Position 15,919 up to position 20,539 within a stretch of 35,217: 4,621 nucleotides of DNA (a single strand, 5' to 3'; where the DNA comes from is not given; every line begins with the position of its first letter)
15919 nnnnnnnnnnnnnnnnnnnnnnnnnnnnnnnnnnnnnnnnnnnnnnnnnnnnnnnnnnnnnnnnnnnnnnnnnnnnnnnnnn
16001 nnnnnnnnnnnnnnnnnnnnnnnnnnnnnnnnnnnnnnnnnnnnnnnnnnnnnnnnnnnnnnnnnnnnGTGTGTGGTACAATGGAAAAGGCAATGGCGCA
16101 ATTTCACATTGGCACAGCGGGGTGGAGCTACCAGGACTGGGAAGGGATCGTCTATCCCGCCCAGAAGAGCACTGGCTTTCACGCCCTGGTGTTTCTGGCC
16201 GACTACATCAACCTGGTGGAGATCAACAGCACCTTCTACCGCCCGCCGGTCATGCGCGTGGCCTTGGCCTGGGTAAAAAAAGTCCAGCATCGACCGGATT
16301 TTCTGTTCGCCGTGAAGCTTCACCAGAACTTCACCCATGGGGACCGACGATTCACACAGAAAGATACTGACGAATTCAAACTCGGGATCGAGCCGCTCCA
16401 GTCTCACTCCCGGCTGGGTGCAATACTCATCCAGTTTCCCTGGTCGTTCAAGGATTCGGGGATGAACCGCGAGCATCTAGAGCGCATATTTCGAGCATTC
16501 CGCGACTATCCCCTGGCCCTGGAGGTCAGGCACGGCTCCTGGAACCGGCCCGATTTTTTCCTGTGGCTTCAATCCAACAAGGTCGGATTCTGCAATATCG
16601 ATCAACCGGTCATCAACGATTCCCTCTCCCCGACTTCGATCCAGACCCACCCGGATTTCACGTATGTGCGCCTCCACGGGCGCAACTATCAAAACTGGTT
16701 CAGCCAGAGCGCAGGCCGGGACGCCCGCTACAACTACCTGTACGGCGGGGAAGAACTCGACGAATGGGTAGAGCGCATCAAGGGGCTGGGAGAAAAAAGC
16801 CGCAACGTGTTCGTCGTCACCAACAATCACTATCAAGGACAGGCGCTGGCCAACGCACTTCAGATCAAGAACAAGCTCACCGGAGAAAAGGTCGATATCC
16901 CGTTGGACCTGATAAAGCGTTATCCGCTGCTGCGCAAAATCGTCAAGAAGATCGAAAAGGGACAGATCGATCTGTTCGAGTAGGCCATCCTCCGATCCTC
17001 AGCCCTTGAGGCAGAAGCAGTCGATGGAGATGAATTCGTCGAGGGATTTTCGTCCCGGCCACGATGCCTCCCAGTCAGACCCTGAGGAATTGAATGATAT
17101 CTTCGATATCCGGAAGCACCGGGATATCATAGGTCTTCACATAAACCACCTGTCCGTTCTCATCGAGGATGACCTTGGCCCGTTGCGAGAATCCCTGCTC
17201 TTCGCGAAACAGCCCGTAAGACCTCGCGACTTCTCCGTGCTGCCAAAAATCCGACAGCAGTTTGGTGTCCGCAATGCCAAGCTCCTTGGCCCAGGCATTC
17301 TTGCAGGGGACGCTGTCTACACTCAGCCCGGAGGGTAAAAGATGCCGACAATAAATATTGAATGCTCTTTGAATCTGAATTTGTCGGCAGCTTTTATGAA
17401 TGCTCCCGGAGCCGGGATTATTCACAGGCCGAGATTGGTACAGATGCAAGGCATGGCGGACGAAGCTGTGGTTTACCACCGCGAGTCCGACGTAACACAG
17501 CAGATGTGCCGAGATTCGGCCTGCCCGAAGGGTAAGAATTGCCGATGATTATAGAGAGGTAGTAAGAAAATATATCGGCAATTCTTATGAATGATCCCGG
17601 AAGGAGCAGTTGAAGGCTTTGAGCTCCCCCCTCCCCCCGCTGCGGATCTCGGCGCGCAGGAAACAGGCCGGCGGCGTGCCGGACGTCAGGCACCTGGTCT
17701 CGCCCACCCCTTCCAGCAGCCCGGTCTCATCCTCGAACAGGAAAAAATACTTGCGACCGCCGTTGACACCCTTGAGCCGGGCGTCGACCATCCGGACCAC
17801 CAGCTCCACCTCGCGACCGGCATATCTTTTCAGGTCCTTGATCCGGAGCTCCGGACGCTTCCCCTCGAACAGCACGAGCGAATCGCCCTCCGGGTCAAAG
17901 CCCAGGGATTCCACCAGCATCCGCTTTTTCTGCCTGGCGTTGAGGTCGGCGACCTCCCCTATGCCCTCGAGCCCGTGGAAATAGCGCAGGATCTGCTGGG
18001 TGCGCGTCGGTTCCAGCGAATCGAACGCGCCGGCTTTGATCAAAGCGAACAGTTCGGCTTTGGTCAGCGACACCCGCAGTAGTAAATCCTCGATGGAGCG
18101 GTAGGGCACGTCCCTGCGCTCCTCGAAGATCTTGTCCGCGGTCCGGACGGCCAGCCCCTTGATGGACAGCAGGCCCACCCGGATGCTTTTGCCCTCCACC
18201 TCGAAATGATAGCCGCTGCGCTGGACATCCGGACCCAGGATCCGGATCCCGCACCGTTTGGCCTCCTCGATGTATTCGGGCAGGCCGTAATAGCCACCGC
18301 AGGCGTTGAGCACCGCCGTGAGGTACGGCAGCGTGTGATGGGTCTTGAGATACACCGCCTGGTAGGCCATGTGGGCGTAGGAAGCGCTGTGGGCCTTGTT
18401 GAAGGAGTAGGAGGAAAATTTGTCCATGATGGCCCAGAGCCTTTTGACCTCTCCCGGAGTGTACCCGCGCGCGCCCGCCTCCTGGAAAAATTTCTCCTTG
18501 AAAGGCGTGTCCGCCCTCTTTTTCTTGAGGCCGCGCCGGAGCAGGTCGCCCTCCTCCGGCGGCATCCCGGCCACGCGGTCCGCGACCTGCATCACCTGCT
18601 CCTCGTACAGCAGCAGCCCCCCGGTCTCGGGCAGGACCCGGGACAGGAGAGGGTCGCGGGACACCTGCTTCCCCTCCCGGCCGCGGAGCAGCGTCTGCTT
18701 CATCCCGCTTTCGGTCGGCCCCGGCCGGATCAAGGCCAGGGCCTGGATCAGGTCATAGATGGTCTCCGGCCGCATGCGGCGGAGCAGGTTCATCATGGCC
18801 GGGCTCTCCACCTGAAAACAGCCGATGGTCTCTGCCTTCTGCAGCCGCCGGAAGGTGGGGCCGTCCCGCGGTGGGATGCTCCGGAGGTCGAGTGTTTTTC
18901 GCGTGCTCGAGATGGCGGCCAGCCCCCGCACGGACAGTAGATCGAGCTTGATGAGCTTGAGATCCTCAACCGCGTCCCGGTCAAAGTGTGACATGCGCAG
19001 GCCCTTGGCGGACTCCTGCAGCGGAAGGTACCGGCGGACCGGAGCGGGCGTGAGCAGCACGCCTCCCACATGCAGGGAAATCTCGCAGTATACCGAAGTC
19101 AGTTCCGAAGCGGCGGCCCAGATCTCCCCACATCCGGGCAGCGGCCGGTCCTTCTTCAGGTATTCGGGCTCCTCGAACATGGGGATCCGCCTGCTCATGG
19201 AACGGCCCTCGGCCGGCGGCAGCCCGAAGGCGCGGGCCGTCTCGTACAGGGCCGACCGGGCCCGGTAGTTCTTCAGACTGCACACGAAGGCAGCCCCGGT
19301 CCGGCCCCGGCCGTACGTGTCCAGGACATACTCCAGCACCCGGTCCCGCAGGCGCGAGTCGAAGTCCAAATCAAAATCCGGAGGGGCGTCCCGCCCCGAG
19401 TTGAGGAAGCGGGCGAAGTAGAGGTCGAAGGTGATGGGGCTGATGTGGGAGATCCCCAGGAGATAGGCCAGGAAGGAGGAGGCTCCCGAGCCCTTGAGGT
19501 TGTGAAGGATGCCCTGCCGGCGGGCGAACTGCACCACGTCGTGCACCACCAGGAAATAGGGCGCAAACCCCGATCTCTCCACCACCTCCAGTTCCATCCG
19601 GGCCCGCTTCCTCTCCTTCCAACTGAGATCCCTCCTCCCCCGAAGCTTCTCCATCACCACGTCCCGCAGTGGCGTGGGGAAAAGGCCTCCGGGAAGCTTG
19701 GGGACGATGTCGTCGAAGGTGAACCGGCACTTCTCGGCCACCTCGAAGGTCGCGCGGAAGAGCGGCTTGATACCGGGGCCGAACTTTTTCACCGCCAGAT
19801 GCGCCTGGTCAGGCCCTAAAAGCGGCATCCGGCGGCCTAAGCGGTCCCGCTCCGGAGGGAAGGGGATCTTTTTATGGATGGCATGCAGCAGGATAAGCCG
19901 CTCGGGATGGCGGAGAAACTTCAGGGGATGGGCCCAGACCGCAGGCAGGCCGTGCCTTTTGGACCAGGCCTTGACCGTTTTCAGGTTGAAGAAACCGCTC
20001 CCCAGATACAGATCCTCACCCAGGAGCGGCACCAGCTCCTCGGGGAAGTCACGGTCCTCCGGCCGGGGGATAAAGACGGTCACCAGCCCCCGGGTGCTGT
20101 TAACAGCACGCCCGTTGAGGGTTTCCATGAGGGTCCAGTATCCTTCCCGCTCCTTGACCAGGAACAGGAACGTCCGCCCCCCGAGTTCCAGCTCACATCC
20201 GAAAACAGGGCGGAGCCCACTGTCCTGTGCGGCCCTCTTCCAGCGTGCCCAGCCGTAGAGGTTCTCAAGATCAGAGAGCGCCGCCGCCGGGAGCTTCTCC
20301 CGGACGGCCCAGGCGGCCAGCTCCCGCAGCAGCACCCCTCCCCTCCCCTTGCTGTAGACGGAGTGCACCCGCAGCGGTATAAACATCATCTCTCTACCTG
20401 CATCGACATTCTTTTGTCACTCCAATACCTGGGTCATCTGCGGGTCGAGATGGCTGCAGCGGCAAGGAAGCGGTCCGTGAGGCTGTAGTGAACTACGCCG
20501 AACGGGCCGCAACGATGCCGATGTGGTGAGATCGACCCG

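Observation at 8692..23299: A 13-15 nt motif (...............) recurs at eight intergenic or gene-end sites on both strands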

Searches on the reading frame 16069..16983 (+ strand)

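Call 9: search_protein_families(library=pfam, proteins=[window:16069-16983:+])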
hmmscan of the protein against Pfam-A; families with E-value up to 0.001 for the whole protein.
window:16069-16983:+ (304 aa): 1 family
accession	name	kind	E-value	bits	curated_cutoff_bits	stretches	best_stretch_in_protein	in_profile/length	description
PF01904.24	DUF72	-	9.2e-55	186.5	25.3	1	29-268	1-216/217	Protein of unknown function DUF72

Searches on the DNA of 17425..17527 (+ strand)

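Call 56: build_rna_model(alignment_id=A1, structure=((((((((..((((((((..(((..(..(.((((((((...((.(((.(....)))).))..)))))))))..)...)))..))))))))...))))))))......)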
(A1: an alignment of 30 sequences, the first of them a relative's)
Model R1 built from alignment A1 (30 sequences, 107 columns); structure: as given.
model positions 103; base pairs 35; branch points 0; effective number of sequences 1.46; information 0.59 bits per position. Calibrated on 0.2 Mb of random sequence (short: E-values are rough).
structure used (alignment columns):
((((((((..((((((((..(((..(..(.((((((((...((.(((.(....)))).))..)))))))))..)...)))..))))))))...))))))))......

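Call 57: search_with_rna_model(model_id=R1, sources=[window, L003, L004, L008, L009, L010, L011, L012, L013, L014, L015, L018, L019, L021, L022, L023, L027, L028, L030, L032, L033, L034, L036, L037, L040, L041, L043, L044, L046, L048, L049, L050, L051, L052, L054, L055, L058, L060, L061, L062, L063, L066, L067, L068, L069, L070, L072, L073, L074, L075, L076, L077, L078, L080, L081, L082, L084, L086, L087, L088, L089, L090, L091, L092, L094, L095, L096, L097, L098, L099, L100, L101, L102, L103, L104, L105, L106, L108, L109, L110, L111, L112, L114, L116, L118, L120, L121], max_evalue=0.01)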
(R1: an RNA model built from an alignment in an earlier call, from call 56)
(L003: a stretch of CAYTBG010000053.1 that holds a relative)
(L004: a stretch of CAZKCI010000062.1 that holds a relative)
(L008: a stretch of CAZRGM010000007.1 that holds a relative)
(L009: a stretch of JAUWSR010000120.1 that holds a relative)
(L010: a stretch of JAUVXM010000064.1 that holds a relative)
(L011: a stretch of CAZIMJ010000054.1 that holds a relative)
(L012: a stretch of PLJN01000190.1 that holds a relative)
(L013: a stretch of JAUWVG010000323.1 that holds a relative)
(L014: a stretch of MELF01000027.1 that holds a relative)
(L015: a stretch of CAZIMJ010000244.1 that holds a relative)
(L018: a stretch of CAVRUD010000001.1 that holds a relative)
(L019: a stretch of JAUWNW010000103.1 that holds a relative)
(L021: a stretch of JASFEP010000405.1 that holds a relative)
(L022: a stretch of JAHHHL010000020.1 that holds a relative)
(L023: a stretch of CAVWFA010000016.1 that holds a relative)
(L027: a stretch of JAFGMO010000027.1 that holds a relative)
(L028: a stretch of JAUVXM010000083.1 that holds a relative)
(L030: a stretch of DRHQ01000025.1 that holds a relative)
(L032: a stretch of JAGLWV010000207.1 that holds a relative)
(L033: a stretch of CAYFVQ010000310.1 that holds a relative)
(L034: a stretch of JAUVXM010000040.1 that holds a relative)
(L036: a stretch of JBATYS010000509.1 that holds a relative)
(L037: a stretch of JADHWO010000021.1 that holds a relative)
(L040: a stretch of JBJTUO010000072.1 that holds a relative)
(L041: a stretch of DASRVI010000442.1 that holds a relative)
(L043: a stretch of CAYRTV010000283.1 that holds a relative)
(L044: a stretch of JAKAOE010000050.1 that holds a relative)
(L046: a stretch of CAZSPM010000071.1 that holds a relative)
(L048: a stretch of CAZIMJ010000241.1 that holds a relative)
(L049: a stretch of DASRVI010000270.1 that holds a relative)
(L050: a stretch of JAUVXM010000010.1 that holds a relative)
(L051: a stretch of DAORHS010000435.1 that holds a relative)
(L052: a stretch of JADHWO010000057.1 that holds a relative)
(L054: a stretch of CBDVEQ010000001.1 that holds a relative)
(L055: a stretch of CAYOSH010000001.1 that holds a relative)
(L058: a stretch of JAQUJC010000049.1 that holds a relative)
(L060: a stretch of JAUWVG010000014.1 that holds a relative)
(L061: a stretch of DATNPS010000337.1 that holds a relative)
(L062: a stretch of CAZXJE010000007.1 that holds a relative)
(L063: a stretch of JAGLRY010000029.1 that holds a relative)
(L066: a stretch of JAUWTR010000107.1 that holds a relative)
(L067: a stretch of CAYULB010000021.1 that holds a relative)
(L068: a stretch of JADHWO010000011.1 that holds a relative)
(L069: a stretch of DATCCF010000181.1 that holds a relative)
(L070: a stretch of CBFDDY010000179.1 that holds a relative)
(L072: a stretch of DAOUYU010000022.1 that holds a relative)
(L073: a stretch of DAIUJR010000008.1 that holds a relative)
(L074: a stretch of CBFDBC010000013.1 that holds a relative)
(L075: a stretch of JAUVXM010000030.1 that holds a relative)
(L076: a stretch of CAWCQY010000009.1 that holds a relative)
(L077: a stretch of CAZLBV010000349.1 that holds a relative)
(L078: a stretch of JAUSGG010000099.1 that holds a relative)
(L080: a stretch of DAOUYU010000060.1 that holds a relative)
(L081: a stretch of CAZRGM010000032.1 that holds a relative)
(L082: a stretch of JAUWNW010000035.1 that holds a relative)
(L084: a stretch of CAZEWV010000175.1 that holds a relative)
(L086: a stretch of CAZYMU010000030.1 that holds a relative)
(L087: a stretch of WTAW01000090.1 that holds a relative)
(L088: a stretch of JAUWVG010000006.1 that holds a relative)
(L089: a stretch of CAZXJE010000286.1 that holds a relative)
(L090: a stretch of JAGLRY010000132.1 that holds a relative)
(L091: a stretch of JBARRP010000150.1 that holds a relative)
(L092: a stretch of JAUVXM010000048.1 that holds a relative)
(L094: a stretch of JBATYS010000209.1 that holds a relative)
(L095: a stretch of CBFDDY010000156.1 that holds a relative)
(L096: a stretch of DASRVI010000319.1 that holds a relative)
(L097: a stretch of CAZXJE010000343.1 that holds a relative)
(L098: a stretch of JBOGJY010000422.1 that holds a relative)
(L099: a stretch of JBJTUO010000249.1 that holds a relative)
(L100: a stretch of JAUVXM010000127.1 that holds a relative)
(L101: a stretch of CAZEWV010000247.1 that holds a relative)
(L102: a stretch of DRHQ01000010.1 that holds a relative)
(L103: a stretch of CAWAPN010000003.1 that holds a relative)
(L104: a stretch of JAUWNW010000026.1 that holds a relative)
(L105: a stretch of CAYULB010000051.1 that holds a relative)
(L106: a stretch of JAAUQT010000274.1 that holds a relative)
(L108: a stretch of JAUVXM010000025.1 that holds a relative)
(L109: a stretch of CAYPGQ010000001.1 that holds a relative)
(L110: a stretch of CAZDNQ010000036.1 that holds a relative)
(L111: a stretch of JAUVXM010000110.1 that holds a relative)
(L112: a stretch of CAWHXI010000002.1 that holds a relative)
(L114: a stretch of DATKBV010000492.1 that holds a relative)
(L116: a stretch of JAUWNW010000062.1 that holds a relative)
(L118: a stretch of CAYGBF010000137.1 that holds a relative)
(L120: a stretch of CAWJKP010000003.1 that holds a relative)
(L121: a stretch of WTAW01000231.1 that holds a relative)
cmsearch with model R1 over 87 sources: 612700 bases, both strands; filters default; matches with E-value up to 0.01: 49.
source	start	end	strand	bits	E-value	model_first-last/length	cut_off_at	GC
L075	3224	3326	-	113.5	3.9e-27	1-103/103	no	0.57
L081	6229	6331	-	113.5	3.9e-27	1-103/103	no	0.55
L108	6439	6541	-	112.1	9.1e-27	1-103/103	no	0.56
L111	1051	1153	+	111.7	1.2e-26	1-103/103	no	0.58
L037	3585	3687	+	110.5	2.6e-26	1-103/103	no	0.56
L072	1838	1941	-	110.3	2.8e-26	1-103/103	no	0.6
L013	543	645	+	109.5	4.6e-26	1-103/103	no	0.58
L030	1065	1168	+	109.4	5.1e-26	1-103/103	no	0.61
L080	4994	5097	+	108.4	9.6e-26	1-103/103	no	0.62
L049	1815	1917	-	108.3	1e-25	1-103/103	no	0.54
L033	353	455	+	106.4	3.3e-25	1-103/103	no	0.59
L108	1550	1652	-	105.2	6.8e-25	1-103/103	no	0.56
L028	524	626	+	105.2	7.1e-25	1-103/103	no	0.55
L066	103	205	+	104.5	1.1e-24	1-103/103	no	0.58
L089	4149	4252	+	104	1.4e-24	1-103/103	no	0.6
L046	3878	3981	-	103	2.8e-24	1-103/103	no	0.57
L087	113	216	-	101.4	7.5e-24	1-103/103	no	0.56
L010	3775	3877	+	101.3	7.7e-24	1-103/103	no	0.51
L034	4876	4978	+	101.3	7.8e-24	1-103/103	no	0.57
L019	170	272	+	100.9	9.9e-24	1-103/103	no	0.54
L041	4168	4270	-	99.5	2.4e-23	1-103/103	no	0.58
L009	908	1010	-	99.5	2.4e-23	1-103/103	no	0.5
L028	5235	5337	-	99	3.3e-23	1-103/103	no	0.54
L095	2467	2569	-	98.1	5.8e-23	1-103/103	no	0.6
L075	5587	5688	-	95.3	3.4e-22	1-103/103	no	0.49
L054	7217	7319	-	95.2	3.6e-22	1-103/103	no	0.56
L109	6889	6992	+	94.1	6.9e-22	1-103/103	no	0.56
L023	4303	4428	-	92.2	2.2e-21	1-103/103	no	0.63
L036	2402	2505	+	92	2.6e-21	1-103/103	no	0.56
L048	3280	3383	-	91.4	3.7e-21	1-103/103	no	0.57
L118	643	747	+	90.6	6.2e-21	1-103/103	no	0.57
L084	5381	5483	-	87.5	4.3e-20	1-103/103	no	0.52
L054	7017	7119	-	85.3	1.6e-19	1-103/103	no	0.49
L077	5656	5759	+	83.7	4.7e-19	1-103/103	no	0.52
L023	2159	2260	+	76.4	4.2e-17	1-103/103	no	0.62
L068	2063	2174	-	66.3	2.4e-14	1-103/103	no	0.62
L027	93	182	-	49.9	6.5e-10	1-103/103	no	0.59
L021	1334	1389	-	42.1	8.1e-08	22-77/103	no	0.54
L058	4473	4591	+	39.5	4.3e-07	1-103/103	no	0.64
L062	2481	2600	+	38.8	6.4e-07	1-103/103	no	0.6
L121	2550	2688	-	38.7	7.1e-07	1-103/103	no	0.53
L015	2673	2767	+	37.1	1.9e-06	1-103/103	no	0.52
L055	15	67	-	34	1.3e-05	24-75/103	no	0.43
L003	1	48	-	30.5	0.00011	1-48/103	3'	0.65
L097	3275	3323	+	30.2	0.00014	1-49/103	3'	0.55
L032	4182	4303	-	28.4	0.00043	42-103/103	5'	0.44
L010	3770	3872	-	23.8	0.0076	1-103/103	no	0.5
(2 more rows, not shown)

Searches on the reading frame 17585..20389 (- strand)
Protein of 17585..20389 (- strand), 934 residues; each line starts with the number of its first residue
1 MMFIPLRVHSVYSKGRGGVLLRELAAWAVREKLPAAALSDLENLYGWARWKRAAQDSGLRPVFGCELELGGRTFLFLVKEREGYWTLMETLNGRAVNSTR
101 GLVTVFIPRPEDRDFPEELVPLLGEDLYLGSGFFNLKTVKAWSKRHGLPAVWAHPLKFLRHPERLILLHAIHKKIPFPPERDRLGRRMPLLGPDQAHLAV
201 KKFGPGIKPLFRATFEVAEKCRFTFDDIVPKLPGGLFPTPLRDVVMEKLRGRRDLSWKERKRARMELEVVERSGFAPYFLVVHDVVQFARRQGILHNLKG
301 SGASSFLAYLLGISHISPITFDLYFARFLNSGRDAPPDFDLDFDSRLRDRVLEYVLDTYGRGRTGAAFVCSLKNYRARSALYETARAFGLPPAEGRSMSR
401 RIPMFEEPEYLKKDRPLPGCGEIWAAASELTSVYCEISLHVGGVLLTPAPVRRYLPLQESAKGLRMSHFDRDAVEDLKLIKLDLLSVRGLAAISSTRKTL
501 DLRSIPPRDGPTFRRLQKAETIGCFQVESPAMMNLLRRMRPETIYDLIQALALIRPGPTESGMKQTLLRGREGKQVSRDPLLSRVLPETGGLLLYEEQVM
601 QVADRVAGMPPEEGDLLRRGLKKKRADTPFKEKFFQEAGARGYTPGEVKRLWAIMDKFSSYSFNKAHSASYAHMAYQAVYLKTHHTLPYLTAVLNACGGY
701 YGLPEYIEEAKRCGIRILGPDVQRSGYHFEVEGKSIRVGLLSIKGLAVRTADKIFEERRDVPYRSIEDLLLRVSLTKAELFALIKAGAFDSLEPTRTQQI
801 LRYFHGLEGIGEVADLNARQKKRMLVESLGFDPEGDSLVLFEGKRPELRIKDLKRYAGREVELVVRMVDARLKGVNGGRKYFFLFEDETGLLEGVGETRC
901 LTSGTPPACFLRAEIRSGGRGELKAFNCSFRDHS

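Call 9: search_protein_families(library=pfam, proteins=[window:17585-20389:-])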
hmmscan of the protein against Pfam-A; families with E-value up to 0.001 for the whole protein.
window:17585-20389:- (934 aa): 4 families
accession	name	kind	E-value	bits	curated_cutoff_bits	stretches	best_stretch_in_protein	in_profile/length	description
PF07733.18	DNA_pol3_alpha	-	2.2e-54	185.2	23.9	1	241-485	3-259/260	Bacterial DNA polymerase III alpha NTPase domain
PF17657.6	DNA_pol3_finger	-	3.5e-39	134.2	22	1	495-639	15-163/166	Bacterial DNA polymerase III alpha subunit finger domain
PF14579.12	HHH_6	-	3.5e-24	85.3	25.6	1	714-798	1-89/90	Helix-hairpin-helix motif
PF02811.25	PHP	-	1.3e-11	45.5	26.4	1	6-90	2-91/164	PHP domain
